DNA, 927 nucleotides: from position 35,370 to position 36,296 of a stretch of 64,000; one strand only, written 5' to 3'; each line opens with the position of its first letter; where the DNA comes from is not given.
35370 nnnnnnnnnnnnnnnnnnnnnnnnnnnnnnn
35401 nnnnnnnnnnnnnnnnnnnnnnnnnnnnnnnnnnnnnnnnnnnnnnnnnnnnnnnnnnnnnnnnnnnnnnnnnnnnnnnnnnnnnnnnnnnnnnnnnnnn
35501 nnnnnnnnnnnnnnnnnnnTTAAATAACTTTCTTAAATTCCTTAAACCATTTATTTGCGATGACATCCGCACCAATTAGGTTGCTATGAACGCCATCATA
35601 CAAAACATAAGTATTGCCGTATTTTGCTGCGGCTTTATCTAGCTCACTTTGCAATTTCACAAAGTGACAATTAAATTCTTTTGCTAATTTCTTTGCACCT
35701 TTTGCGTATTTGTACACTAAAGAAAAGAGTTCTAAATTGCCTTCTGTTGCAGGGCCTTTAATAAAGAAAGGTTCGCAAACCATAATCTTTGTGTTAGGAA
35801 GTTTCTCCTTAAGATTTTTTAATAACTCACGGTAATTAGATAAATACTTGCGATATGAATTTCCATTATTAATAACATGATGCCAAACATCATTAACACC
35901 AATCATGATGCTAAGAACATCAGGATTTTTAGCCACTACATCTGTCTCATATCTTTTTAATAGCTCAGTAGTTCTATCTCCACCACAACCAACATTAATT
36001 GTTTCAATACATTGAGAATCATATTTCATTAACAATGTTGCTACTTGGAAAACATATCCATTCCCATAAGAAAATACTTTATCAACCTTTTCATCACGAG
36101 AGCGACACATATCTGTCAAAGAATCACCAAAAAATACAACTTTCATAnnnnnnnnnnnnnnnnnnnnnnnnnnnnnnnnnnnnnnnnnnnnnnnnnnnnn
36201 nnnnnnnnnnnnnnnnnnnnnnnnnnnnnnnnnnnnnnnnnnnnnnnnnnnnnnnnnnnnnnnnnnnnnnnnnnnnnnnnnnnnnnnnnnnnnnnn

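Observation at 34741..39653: Six-gene operon pairing an APH/NahK-like kinase with an IspD/TarI-family cytidylyltransferase, SGNH hydrolase, PHP phosphatase and an ABC-2 exporter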

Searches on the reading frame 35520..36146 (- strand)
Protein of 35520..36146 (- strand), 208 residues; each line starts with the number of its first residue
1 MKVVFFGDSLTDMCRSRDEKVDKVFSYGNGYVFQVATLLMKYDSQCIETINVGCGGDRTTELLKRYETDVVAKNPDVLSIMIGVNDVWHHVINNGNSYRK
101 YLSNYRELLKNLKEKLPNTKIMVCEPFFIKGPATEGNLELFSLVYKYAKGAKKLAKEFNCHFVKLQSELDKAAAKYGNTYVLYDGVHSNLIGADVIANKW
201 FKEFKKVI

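Call 4: search_protein_families(library=pfam, proteins=[window:35520-36146:-], max_evalue=0.01)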
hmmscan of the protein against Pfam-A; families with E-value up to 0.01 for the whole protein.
window:35520-36146:- (208 aa): 3 families
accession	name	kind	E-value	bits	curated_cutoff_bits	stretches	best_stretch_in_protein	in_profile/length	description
PF13472.12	Lipase_GDSL_2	-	1.8e-24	87.6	32.9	1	5-192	1-175/178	GDSL-like Lipase/Acylhydrolase family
PF00657.28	Lipase_GDSL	-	1e-15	58.9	23.6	1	3-199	1-207/208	GDSL-like Lipase/Acylhydrolase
PF04311.20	DUF459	-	0.0048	16.7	27.2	0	64-184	49-168/197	Protein of unknown function (DUF459)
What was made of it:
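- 35520..36146 (-): Cytoplasmic SGNH/GDSL esterase (208 aa), Axe2-like carbohydrate O-acetyl esterase; starts 1 nt after the nahK stop. Pfam Lipase_GDSL_2 1.8e-24 (call 4).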

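Call 5: search_protein_families(library=ncbifam, proteins=[window:35520-36146:-], max_evalue=0.01)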
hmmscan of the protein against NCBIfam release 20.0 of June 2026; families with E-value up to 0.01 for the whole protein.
window:35520-36146:- (208 aa): 2 families
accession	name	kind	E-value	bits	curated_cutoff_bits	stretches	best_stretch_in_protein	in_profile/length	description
NF042968.1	AcxylEst_AxeA1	equivalog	3.7e-07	28.8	700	1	68-198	337-457/459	acetylxylan esterase AxeA1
NF042969.1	AcxyGlmanDactase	equivalog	0.0078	15.2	500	0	71-130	206-261/323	bifunctional acetylxylan esterase/glucomannan deacetylase AxeC2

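Call 56: search_protein_representatives(protein=window:35520-36146:-)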
Query: 208 residues. Proteins with E-value up to 0.001 (for the whole library): 3270; up to 1e-10: 1243; up to 1e-30: 52. The best 150 are listed.
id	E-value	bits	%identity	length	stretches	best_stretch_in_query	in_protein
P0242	2.2e-137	471.7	100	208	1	1-208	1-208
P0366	2.8e-51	190.5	48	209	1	1-207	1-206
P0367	1.0e-49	185.4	46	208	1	1-207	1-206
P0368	3.5e-48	180.4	47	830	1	1-206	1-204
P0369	3.8e-48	180.3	43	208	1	2-206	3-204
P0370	6.4e-45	169.7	43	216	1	1-207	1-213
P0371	4.0e-44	167.1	47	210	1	2-206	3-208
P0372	5.5e-44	166.7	46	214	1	2-207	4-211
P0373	7.8e-44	166.2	42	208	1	1-207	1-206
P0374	3.2e-43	164.2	42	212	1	2-206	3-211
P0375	3.7e-43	164.0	41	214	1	1-207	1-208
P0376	1.3e-41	158.9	43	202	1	1-207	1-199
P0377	2.4e-40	154.8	41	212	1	2-206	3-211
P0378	2.9e-40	154.5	39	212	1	1-208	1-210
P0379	2.9e-40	154.5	30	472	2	2-202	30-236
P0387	1.3e-34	136.1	31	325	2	37-205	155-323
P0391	7.1e-34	133.7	32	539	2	2-204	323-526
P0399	1.1e-32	129.7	36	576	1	2-206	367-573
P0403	3.2e-32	128.3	30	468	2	2-202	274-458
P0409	1.5e-31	126.1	33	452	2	3-205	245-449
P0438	4.2e-28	114.8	27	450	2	3-199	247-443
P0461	4.8e-26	108.1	40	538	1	2-207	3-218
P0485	1.0e-24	103.8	33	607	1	2-205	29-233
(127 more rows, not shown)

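Call 57: search_protein_families(library=pfam, proteins=[P0368, P0391, P0399, P0461, P0485, P0403, P0409, P0438, P0387], max_evalue=0.0001)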
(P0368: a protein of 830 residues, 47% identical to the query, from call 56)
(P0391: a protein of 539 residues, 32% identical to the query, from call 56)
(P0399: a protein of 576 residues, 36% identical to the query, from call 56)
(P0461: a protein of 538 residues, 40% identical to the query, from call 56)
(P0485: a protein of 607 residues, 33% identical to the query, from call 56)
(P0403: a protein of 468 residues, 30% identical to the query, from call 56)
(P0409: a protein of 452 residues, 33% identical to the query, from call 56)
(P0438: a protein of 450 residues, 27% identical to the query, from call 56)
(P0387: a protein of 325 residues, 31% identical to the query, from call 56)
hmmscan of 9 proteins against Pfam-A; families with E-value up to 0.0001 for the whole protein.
P0368 (830 aa): 4 families
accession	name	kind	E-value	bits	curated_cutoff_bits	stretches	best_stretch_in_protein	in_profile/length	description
PF13472.12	Lipase_GDSL_2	-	5.5e-27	95.8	32.9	1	5-187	1-172/178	GDSL-like Lipase/Acylhydrolase family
PF07944.18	Beta-AFase-like_GH127_cat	-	7.6e-26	91.4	24.9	1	242-552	29-333/376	Beta-L-arabinofuranosidase, GH127 catalytic domain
PF00657.28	Lipase_GDSL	-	7.9e-18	65.8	23.6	1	3-194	1-204/208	GDSL-like Lipase/Acylhydrolase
PF20736.2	Glyco_hydro127M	-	3.9e-05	24.1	24.2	1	626-702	2-64/95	Beta-L-arabinofuranosidase, GH127 middle domain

P0391 (539 aa): 4 families
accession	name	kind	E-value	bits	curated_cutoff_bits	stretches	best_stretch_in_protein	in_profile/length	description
PF13472.12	Lipase_GDSL_2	-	2.1e-52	178.6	32.9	2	31-208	1-175/178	GDSL-like Lipase/Acylhydrolase family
PF00657.28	Lipase_GDSL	-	4.1e-29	102.7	23.6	2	29-213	1-205/208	GDSL-like Lipase/Acylhydrolase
PF04311.20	DUF459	-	5e-07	29.7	27.2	0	28-217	1-195/197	Protein of unknown function (DUF459)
PF25182.1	NonGDSL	-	5.6e-07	29.5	80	1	38-178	40-177/220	Non-GDSL lipase-like family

P0399 (576 aa): 3 families
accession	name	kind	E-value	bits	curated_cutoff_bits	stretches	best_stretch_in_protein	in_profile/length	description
PF13472.12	Lipase_GDSL_2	-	4.2e-18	66.9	32.9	1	370-558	1-174/178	GDSL-like Lipase/Acylhydrolase family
PF04909.20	Amidohydro_2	-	3.9e-14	53.5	26.4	1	69-289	85-282/289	Amidohydrolase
PF00657.28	Lipase_GDSL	-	4.3e-13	50.3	23.6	1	368-567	1-208/208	GDSL-like Lipase/Acylhydrolase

P0461 (538 aa): 4 families
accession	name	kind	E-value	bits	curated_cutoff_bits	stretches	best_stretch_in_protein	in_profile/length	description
PF00480.26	ROK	-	9.4e-53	180.1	22.9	1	253-538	2-290/294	ROK family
PF13472.12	Lipase_GDSL_2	-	1.5e-26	94.4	32.9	1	6-206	1-178/178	GDSL-like Lipase/Acylhydrolase family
PF00657.28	Lipase_GDSL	-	2.4e-15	57.7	23.6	1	4-210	1-207/208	GDSL-like Lipase/Acylhydrolase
PF01869.26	BcrAD_BadFG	-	3.4e-05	23.9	31.5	0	449-538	177-270/271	BadF/BadG/BcrA/BcrD ATPase family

P0485 (607 aa): 3 families
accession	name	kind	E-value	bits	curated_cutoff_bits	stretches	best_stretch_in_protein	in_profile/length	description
PF00144.29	Beta-lactamase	-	1e-75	255.4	27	1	245-577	5-319/329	Beta-lactamase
PF13472.12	Lipase_GDSL_2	-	2e-26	94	32.9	1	34-223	3-178/178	GDSL-like Lipase/Acylhydrolase family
PF00657.28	Lipase_GDSL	-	9.2e-16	59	23.6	1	32-228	3-208/208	GDSL-like Lipase/Acylhydrolase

P0403 (468 aa): 2 families
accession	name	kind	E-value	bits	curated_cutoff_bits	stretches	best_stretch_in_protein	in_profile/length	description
PF13472.12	Lipase_GDSL_2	-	6.8e-38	131.4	32.9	2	279-451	3-178/178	GDSL-like Lipase/Acylhydrolase family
PF00657.28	Lipase_GDSL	-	4.3e-21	76.5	23.6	1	275-456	1-208/208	GDSL-like Lipase/Acylhydrolase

P0409 (452 aa): 2 families
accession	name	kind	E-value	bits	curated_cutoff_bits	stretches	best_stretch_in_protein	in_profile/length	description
PF13472.12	Lipase_GDSL_2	-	2.2e-32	113.4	32.9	2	247-437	1-176/178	GDSL-like Lipase/Acylhydrolase family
PF00657.28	Lipase_GDSL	-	3.1e-19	70.4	23.6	1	246-442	2-206/208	GDSL-like Lipase/Acylhydrolase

P0438 (450 aa): 2 families
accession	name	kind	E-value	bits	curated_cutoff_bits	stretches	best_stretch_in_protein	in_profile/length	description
PF13472.12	Lipase_GDSL_2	-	4.2e-41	141.8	32.9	2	249-437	1-176/178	GDSL-like Lipase/Acylhydrolase family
PF00657.28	Lipase_GDSL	-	8e-20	72.3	23.6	1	247-444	1-208/208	GDSL-like Lipase/Acylhydrolase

P0387 (325 aa): 3 families
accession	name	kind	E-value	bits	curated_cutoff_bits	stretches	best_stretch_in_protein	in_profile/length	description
PF13472.12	Lipase_GDSL_2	-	4.7e-42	144.9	32.9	2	164-313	32-178/178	GDSL-like Lipase/Acylhydrolase family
PF00657.28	Lipase_GDSL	-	8.8e-21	75.5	23.6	2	23-145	3-119/208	GDSL-like Lipase/Acylhydrolase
PF04311.20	DUF459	-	7.2e-06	25.9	27.2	0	170-317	37-193/197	Protein of unknown function (DUF459)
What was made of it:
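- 35520..36146 (-): Homologues are fused to ROK kinase, GH127 and amidohydrolase_2 (call 57).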

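Call 68: search_solved_structures(query=window:35520-36146:-, max_evalue=0.01)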
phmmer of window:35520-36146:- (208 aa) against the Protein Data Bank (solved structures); distinct sequences matched with E-value up to 0.01: 17.
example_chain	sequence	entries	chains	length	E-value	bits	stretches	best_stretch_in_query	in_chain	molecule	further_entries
4q9a_A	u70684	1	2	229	2e-38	135.4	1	3-202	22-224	Tat pathway signal sequence domain protein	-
5bn1_A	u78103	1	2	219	1.8e-24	89.8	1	2-204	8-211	Acetyl xylan esterase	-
3w7v_A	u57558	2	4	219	2e-24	89.7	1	2-203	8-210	Acetyl xylan esterase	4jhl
4oao_A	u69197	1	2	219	2.8e-24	89.2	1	2-203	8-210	Acetyl xylan esterase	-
4oap_A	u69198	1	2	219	5e-24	88.4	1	2-203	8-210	Acetyl xylan esterase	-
4jko_A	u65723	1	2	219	5.3e-24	88.3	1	2-203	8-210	Acetyl xylan esterase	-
4jj4_A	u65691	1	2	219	2.5e-23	86.1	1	2-203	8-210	Acetyl xylan esterase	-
4jj6_A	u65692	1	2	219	4.8e-23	85.2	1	2-203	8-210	Acetyl xylan esterase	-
3rjt_A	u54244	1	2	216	7.8e-20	74.7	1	2-199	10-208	Lipolytic protein G-D-S-L family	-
5jd3_A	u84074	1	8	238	7.1e-19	71.6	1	2-200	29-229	LAE5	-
7ddy_D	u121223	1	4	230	6.7e-18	68.4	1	2-201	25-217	G-D-S-L family lipolytic protein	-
7br2_A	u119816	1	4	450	2.3e-08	37.3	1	38-123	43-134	Lipolytic enzyme, G-D-S-L family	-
1yzf_A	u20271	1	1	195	5.9e-05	26.1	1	2-203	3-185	lipase/acylhydrolase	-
9hi6_A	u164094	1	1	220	0.00021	24.3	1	51-198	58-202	FI6-focused design_04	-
4iyj_A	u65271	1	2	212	0.00085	22.3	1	50-198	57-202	GDSL-like protein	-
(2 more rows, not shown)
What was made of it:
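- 35520..36146 (-): Best named PDB relative is Geobacillus acetyl xylan esterase 3w7v/5bn1, 2e-24 (call 68).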
